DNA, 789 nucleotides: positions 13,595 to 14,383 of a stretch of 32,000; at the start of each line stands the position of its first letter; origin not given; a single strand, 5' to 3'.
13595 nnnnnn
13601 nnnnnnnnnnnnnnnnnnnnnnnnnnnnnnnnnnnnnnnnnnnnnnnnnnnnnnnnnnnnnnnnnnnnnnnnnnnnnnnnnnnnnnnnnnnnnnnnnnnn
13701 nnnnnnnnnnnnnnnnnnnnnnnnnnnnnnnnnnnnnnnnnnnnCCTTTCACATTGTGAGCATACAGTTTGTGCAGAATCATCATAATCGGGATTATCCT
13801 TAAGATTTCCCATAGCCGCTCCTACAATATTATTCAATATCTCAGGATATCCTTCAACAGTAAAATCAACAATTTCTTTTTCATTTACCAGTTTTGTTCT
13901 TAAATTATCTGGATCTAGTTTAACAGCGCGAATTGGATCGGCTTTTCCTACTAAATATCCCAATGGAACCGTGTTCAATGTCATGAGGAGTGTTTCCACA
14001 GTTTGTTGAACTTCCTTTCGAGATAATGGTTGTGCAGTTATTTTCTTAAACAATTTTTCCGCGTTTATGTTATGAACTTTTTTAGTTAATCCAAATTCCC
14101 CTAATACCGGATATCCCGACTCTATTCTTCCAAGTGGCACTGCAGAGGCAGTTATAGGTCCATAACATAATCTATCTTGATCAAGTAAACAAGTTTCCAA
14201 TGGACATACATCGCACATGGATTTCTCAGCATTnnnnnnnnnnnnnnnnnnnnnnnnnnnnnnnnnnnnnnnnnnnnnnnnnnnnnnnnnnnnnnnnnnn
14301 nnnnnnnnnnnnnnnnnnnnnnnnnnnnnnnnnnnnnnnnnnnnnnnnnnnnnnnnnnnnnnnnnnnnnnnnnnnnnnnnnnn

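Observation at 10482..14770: Hydrogenase subunits interleaved with HdrC-HdrB in one translationally coupled operon, with no HdrA or MvhD in the window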

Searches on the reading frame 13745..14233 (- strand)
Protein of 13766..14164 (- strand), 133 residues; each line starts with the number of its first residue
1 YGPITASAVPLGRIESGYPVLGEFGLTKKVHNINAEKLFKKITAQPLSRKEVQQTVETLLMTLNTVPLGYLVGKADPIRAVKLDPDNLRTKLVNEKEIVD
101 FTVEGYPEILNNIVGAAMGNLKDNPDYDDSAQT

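Call 68: search_protein_representatives(protein=window:13766-14164:-)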
Query: 133 residues. Proteins with E-value up to 0.001 (for the whole library): 4; up to 1e-10: 1; up to 1e-30: 0. The best 4 are listed.
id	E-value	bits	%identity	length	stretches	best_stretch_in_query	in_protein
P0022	9.3e-27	109.8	49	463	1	1-133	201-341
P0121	7.4e-06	42.2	49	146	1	2-54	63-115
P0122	7.4e-05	39.0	29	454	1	1-127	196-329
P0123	2.3e-04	37.4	46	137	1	78-133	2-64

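Call 75: predict_structure(alignment_id=A3)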
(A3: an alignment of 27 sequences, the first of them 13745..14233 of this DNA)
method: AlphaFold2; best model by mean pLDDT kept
length: 163 residues; sequences in the alignment: 27
mean_pLDDT: 81.4   pTM: 0.78
mean pLDDT of the five models: 81.4, 80.7, 79.3, 79.2, 78.0
residues with pLDDT >= 90: 78; 70-90: 43; 50-70: 25; < 50: 17
segments of 3 or more residues with pLDDT < 50: 89-97, 155-157
pLDDT, mean of each block of 10 residues (from residue 1): 83 92 92 56 64 95 97 93 73 52 86 94 91 97 92 55 48
secondary structure, 60 per line:
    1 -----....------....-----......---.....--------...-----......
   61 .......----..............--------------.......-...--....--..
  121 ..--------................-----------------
elements in order: H6-9 H16-19 E28-30 H34-38 E47-49 H55-67 H72-85 H100-106 E113-116 E119-122 H131-146

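Call 78: fold_search(model_id=the predicted structure, library=pdb)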
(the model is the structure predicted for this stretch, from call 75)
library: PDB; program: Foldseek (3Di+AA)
matches with E <= 10: 36; with E <= 0.001: 0
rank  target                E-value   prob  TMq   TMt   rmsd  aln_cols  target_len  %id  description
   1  1m8r                  2.7e+00  0.04  0.19  0.23  11.2       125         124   14  Crystal Structures of Cadmium-binding Acidic Phospholipase A2 from the Venom of Agkistrodon halys pallas at 1.9 Resoluti (released 2003-02-11)
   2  1lxn_A                3.3e+00  0.04  0.12  0.17  10.8        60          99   18  X-RAY STRUCTURE OF MTH1187 NORTHEAST STRUCTURAL GENOMICS CONSORTIUM TARGET TT272 (released 2003-07-29)
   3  9j9e_E1               3.5e+00  0.02  0.16  0.16  14.0       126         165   14  Cryo-EM structure of the type VII CRISPR-Cas14 effector complex (released 2026-03-04)
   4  1lrt_B                4.1e+00  0.03  0.10  0.05  11.8        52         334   10  CRYSTAL STRUCTURE OF TERNARY COMPLEX OF TRITRICHOMONAS FOETUS INOSINE-5'-MONOPHOSPHATE DEHYDROGENASE: STRUCTURAL CHARA (released 2003-07-07)
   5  1vap_A                4.4e+00  0.03  0.19  0.24  11.1       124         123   16  THE MONOMERIC ASP49 SECRETORY PHOSPHOLIPASE A2 FROM THE VENOM OF AGKISTRIDON PISCIVORUS PISCIVORUS (released 1997-07-07)
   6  4h0s_A                4.7e+00  0.04  0.21  0.27  11.1       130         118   14  Crystal structure analysis of a basic phospholipase A2 from Trimeresurus stejnegeri venom (released 2012-09-19)
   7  8z99_I                4.7e+00  0.03  0.21  0.21  15.5       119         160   15  Cryo-EM structure of NTR-bound type VII CRISPR-Cas complex at substrate-engaged state +I (released 2024-08-21)
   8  5me9_B                4.9e+00  0.01  0.14  0.08  16.2       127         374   15  Crystal structure of yeast Cdt1 (N terminal and middle domain), form 1. (released 2017-05-17)
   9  4h0s_C                5.2e+00  0.03  0.18  0.23  12.6       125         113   17  Crystal structure analysis of a basic phospholipase A2 from Trimeresurus stejnegeri venom (released 2012-09-19)
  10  9j9e_E4               5.5e+00  0.01  0.15  0.06  15.0       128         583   12  Cryo-EM structure of the type VII CRISPR-Cas14 effector complex (released 2026-03-04)
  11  5xq3_A                5.9e+00  0.02  0.23  0.07  11.4       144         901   13  Crystal structure of a PL 26 exo-rhamnogalacturonan lyase from Penicillium chrysogenum (released 2018-03-21)
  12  6wrw_C                6.2e+00  0.01  0.12  0.17  11.7        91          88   13  Crystal structure of computationally designed protein 2DS25.5 in complex with the human Transferrin receptor ectodomai (released 2021-04-28)
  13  2do2_A                6.6e+00  0.03  0.20  0.25  10.3       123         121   12  Design of specific inhibitors of phospholipase A2: Crystal structure of the complex formed between a group II Cys 49 p (released 2006-05-16)
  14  1pp2_L                6.6e+00  0.02  0.18  0.22  10.6       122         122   13  THE REFINED CRYSTAL STRUCTURE OF DIMERIC PHOSPHOLIPASE A2 AT 2.5 ANGSTROMS. ACCESS TO A SHIELDED CATALYTIC CENTER (released 1986-05-07)
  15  1ijl_A                7.0e+00  0.02  0.19  0.23  10.9       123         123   15  Crystal structure of acidic phospholipase A2 from deinagkistrodon acutus (released 2001-12-28)
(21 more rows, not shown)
